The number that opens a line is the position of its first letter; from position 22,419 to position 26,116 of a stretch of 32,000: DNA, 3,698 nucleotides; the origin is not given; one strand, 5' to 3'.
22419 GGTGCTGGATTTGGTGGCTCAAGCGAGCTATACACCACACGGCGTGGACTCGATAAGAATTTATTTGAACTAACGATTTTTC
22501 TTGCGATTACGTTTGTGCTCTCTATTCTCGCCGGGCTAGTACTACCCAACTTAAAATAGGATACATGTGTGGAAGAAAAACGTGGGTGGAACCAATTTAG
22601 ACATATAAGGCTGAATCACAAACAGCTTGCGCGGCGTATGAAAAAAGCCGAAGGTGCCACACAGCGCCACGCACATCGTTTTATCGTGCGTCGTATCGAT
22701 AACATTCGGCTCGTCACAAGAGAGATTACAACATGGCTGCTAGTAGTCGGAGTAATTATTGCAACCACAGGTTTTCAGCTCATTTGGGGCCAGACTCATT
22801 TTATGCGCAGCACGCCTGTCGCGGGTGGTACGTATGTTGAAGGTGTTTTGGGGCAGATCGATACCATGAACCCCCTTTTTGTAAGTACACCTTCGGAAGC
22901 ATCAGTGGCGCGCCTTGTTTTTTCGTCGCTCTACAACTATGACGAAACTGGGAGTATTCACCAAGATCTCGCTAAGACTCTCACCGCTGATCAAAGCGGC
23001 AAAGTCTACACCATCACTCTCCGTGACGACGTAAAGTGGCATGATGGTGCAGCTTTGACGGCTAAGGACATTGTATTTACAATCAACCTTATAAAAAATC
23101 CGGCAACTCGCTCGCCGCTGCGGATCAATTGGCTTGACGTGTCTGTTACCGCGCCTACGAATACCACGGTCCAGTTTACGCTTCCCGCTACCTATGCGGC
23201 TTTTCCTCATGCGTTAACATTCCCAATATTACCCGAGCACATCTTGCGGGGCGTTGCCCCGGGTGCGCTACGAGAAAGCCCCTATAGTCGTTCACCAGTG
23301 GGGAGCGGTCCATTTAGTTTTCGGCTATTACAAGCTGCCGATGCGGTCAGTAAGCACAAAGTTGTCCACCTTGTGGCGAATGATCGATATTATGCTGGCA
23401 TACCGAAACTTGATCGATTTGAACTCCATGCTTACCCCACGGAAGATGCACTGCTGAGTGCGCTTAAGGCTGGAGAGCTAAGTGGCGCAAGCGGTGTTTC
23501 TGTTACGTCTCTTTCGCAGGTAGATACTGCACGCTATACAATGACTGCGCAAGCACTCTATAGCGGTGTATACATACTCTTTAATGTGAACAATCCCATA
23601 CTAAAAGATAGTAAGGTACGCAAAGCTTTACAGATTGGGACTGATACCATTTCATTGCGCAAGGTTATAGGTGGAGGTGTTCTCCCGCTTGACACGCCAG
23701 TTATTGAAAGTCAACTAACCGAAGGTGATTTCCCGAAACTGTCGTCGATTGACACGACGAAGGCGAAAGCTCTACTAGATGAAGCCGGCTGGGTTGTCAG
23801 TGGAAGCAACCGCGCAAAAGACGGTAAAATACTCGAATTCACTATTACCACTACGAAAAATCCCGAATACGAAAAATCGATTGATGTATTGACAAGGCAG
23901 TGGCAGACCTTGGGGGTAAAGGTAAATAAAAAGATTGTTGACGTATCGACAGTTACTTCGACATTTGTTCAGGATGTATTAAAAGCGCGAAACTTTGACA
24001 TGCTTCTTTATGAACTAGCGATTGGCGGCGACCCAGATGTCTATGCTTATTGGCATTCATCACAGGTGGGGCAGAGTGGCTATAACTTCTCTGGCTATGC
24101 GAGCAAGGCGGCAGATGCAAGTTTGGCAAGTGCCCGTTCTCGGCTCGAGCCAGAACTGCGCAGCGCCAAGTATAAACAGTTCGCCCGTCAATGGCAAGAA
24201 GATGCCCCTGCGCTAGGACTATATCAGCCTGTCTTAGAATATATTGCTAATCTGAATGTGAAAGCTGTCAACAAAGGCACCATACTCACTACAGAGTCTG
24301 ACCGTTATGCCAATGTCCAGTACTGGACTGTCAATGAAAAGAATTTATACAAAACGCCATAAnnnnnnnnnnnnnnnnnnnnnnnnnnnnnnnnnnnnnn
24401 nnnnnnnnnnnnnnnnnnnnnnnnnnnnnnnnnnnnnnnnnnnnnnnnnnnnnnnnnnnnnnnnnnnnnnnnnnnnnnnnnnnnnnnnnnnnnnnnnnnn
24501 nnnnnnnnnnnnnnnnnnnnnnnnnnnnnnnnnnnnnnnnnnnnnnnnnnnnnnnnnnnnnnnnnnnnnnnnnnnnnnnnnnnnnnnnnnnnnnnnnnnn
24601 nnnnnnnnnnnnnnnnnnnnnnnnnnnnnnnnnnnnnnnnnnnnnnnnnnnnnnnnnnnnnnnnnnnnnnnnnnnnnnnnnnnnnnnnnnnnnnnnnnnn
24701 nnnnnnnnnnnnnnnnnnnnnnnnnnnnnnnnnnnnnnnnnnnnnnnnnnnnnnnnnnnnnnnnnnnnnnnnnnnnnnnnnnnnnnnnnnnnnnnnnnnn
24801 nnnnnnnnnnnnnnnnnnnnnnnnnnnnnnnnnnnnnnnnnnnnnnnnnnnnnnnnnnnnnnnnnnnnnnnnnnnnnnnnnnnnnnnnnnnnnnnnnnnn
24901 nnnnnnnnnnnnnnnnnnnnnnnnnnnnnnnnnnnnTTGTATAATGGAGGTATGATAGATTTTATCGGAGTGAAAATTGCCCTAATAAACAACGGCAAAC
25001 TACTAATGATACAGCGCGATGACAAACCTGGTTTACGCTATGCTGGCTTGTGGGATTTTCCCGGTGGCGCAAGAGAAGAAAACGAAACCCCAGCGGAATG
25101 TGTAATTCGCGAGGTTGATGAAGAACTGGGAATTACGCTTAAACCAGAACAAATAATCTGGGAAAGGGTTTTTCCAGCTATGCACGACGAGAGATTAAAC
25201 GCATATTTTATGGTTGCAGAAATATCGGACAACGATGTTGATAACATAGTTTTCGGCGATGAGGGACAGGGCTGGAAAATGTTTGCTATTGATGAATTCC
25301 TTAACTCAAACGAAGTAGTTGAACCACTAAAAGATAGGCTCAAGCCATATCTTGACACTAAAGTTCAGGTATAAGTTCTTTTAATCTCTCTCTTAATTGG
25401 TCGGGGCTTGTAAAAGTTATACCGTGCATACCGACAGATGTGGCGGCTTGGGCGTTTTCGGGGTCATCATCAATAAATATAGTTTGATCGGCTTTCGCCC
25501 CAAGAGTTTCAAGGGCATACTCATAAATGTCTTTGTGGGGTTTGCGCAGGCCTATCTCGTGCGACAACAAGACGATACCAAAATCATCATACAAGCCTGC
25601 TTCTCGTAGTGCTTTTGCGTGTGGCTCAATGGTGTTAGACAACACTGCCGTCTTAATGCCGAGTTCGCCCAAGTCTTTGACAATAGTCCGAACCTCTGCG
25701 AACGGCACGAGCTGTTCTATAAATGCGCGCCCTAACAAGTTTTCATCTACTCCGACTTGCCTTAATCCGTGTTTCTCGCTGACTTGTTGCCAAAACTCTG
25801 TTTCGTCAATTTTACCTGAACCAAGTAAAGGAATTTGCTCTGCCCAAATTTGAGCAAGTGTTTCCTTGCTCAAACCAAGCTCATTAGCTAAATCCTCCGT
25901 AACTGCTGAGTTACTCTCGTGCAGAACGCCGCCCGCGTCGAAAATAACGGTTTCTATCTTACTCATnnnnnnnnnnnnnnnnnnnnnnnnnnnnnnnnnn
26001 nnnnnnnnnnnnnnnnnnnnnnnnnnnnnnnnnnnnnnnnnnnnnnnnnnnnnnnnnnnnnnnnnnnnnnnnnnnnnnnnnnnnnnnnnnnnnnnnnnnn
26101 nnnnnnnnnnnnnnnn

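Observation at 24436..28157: All four att-type junctions of one serine-recombinase reaction on one molecule, with an inverted internal attP-like site making two back-to-back invertible cassettes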

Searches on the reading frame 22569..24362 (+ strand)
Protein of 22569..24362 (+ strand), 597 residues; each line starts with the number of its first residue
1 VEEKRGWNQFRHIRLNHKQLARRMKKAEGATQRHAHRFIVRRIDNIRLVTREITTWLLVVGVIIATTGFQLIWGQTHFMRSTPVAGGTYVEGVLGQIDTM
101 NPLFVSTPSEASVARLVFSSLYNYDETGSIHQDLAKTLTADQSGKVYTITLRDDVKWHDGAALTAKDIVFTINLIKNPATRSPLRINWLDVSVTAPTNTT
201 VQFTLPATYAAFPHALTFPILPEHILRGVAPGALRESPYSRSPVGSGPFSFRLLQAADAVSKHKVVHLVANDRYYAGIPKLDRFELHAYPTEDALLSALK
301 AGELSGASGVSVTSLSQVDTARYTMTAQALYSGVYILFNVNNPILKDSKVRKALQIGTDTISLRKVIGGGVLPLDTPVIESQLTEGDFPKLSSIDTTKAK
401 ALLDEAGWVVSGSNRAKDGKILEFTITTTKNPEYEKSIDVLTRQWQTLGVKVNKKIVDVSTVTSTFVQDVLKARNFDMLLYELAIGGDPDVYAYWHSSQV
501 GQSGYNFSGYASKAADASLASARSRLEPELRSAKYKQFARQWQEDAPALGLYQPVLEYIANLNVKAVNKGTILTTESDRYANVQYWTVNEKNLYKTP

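Call 6: search_protein_families(library=pfam, proteins=[window:22569-24362:+])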
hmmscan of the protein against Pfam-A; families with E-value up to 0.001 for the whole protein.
window:22569-24362:+ (597 aa): 1 family
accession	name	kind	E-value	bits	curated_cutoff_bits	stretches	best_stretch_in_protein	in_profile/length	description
PF00496.27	SBP_bac_5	-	1.4e-64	219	32.4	1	130-499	2-363/368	Bacterial extracellular solute-binding proteins, family 5 Middle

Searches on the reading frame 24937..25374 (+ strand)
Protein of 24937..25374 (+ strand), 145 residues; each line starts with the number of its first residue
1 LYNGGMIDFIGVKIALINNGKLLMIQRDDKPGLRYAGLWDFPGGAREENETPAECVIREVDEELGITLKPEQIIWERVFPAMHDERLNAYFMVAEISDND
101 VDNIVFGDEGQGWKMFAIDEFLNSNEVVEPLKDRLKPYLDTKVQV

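Call 6: search_protein_families(library=pfam, proteins=[window:24937-25374:+])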
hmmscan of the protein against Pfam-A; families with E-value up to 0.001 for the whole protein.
window:24937-25374:+ (145 aa): 3 families
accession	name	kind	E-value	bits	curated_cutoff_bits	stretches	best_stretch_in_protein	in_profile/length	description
PF00293.34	NUDIX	-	3.8e-16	59.7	21.1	1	12-123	6-119/134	NUDIX domain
PF14815.12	NUDIX_4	-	1.9e-07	31.3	35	1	15-72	4-55/113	NUDIX domain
PF22327.2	Nudt16-like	-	6.4e-05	23.4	27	1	33-104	29-103/161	U8 snoRNA-decapping enzyme-like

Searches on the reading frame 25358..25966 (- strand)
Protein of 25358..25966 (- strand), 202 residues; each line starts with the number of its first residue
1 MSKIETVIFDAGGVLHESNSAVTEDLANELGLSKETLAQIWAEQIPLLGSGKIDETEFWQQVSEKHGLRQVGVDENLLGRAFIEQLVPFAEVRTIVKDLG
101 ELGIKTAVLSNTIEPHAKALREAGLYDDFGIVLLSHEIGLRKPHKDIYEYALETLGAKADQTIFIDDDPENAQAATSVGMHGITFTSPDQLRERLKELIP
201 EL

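Call 6: search_protein_families(library=pfam, proteins=[window:25358-25966:-])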
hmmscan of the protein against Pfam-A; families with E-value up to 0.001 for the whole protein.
window:25358-25966:- (202 aa): 3 families
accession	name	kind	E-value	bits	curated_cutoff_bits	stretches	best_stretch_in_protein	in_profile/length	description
PF00702.32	Hydrolase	-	4.9e-22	79.7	26.4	1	4-179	1-191/191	haloacid dehalogenase-like hydrolase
PF13419.12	HAD_2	-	9.8e-15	55.5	23.8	1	84-183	76-176/178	Haloacid dehalogenase-like hydrolase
PF13242.12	Hydrolase_like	-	7.6e-06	26.2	22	1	140-187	2-50/75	HAD-hyrolase-like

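Call 64: find_encoding_contigs(protein=window:25361-25966:-, flank=8000, max_places=10)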
Protein window:25361-25966:- (202 aa): 9 contigs read that carry it; 3 places shown.
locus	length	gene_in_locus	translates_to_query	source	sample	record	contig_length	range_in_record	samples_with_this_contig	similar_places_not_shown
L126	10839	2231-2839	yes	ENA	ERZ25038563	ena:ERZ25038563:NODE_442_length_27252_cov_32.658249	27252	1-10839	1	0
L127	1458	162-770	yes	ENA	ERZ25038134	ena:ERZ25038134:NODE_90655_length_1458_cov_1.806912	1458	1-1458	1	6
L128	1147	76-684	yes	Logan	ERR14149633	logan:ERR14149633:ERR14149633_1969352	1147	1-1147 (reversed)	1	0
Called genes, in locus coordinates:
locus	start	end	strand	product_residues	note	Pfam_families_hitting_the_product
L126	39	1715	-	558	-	PF00239:Resolvase, PF07508:Recombinase, PF13408:Zn_ribbon_recom (weak)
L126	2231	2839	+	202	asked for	PF00702:Hydrolase, PF13419:HAD_2, PF13242:Hydrolase_like (weak)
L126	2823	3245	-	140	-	PF00293:NUDIX, PF14815:NUDIX_4 (weak)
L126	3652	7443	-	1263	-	PF03382:DUF285, PF19077:Big_13, PF01344:Kelch_1 (faint), PF13415:Beta-prop_FBX42, PF24681:Kelch_KLHDC2_KLHL20_DRC7, PF13415:Beta-prop_FBX42, PF24681:Kelch_KLHDC2_KLHL20_DRC7, PF24981:Beta-prop_ATRN-LZTR1 (weak)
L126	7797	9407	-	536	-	PF01565:FAD_binding_4, PF02913:FAD-oxidase_C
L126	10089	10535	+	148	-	PF16107:DUF4825 (faint)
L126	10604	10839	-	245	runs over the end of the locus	-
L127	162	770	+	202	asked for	PF00702:Hydrolase, PF13419:HAD_2, PF13242:Hydrolase_like (weak)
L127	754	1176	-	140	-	PF00293:NUDIX, PF14815:NUDIX_4 (weak)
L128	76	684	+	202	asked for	PF00702:Hydrolase, PF13419:HAD_2, PF13242:Hydrolase_like (weak)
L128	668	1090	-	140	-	PF00293:NUDIX, PF14815:NUDIX_4 (weak)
